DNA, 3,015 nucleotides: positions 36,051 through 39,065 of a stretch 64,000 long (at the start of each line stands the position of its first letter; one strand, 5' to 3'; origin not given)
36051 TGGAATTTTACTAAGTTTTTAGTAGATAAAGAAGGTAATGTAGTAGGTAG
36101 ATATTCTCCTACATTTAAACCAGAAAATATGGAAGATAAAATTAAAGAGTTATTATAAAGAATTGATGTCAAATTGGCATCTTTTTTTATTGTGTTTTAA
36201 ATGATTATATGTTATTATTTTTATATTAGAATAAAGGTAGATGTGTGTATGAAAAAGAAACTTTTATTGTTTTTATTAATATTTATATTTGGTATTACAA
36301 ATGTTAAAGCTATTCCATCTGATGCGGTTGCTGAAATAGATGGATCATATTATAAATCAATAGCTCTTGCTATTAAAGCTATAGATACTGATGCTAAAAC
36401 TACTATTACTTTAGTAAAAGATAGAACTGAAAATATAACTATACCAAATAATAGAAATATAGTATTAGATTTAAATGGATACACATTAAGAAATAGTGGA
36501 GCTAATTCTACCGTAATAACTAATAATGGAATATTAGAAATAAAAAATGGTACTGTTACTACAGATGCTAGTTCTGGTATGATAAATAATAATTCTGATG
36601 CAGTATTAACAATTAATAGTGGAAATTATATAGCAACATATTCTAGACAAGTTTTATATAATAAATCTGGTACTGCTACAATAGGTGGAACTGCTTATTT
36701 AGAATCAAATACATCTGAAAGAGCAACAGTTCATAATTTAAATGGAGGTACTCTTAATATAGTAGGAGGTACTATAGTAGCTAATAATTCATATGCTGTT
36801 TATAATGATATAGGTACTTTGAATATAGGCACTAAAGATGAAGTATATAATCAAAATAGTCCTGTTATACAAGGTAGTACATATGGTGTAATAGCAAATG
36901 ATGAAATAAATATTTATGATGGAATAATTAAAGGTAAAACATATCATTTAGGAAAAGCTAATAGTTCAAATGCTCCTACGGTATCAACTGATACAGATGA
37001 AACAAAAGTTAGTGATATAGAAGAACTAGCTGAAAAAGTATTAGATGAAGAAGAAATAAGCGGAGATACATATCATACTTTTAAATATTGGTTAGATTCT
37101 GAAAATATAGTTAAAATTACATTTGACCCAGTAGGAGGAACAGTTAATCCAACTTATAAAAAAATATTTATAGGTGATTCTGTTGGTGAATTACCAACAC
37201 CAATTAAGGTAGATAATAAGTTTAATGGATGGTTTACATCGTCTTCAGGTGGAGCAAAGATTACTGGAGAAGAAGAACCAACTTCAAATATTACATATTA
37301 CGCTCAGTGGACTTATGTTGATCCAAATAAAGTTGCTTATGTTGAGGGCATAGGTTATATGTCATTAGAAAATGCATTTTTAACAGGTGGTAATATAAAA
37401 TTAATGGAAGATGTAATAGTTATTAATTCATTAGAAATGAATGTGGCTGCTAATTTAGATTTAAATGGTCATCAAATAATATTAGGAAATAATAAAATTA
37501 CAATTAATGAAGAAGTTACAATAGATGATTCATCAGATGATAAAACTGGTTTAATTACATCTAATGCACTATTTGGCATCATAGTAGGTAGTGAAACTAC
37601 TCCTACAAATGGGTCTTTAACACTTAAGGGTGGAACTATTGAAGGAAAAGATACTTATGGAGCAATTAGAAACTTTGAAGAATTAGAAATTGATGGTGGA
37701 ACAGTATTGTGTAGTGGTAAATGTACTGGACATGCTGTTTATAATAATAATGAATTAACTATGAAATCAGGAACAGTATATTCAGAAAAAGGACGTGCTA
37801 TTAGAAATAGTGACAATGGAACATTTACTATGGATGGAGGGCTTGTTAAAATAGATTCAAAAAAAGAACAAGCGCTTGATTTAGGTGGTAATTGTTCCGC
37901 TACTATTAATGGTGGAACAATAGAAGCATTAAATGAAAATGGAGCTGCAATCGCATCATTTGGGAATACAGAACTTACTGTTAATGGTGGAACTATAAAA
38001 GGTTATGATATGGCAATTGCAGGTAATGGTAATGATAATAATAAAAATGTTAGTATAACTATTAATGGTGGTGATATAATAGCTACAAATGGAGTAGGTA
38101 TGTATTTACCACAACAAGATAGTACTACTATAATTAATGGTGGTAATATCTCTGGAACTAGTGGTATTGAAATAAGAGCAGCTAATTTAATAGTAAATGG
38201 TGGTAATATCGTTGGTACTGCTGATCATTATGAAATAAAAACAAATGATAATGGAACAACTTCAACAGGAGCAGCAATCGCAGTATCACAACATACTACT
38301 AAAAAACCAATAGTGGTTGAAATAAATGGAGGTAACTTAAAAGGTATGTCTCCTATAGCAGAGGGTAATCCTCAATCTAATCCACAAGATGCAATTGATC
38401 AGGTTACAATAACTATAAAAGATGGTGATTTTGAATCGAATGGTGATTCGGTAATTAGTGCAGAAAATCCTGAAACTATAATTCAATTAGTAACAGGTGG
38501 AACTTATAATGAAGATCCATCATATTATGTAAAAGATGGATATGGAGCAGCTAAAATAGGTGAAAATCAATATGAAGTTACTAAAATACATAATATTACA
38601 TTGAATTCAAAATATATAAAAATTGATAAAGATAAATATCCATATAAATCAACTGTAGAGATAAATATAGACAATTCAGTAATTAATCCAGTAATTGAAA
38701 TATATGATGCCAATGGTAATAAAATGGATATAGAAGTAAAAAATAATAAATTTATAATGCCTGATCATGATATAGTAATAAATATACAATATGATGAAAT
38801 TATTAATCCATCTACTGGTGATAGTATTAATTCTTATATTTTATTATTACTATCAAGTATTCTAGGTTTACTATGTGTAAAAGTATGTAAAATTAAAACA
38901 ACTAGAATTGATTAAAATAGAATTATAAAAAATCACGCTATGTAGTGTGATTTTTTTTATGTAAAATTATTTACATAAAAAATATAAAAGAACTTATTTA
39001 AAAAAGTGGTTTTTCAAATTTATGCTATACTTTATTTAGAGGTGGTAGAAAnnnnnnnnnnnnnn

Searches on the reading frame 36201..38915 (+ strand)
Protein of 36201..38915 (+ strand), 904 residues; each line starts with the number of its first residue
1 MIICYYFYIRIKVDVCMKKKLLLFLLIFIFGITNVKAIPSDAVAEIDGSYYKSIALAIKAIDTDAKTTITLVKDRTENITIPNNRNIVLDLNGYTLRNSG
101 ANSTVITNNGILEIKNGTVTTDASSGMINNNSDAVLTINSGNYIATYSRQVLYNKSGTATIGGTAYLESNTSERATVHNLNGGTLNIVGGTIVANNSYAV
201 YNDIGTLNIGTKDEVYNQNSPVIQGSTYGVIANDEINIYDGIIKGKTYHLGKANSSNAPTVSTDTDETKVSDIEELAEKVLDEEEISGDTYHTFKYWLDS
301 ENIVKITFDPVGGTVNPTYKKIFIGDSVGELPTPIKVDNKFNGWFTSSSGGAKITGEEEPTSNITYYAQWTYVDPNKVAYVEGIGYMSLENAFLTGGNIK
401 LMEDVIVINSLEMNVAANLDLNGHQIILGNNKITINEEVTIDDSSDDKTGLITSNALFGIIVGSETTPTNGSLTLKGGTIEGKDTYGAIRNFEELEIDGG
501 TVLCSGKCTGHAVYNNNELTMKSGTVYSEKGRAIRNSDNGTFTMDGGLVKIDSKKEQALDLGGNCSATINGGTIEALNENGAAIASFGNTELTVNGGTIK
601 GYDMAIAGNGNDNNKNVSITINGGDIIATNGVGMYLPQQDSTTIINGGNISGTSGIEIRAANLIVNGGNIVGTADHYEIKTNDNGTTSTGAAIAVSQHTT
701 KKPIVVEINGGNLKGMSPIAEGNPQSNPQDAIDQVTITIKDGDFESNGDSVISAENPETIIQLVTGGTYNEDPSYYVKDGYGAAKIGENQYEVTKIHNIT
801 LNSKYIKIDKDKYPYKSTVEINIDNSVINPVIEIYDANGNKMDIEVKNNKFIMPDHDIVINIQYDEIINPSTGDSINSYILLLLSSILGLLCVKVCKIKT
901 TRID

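Call 3: search_protein_families(library=pfam, proteins=[window:36201-38915:+], max_evalue=0.01)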
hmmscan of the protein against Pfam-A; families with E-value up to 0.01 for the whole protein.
window:36201-38915:+ (904 aa): 1 family
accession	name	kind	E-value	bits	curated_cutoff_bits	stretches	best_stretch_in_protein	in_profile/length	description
PF09479.16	Flg_new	-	1.9e-10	41.1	27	1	305-369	2-65/65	Listeria-Bacteroides repeat domain (List_Bact_rpt)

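Call 12: search_protein_families(library=padloc, proteins=[window:36201-38915:+], max_evalue=0.01)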
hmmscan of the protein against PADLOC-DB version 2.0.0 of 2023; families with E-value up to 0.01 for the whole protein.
window:36201-38915:+ (904 aa): 0 families
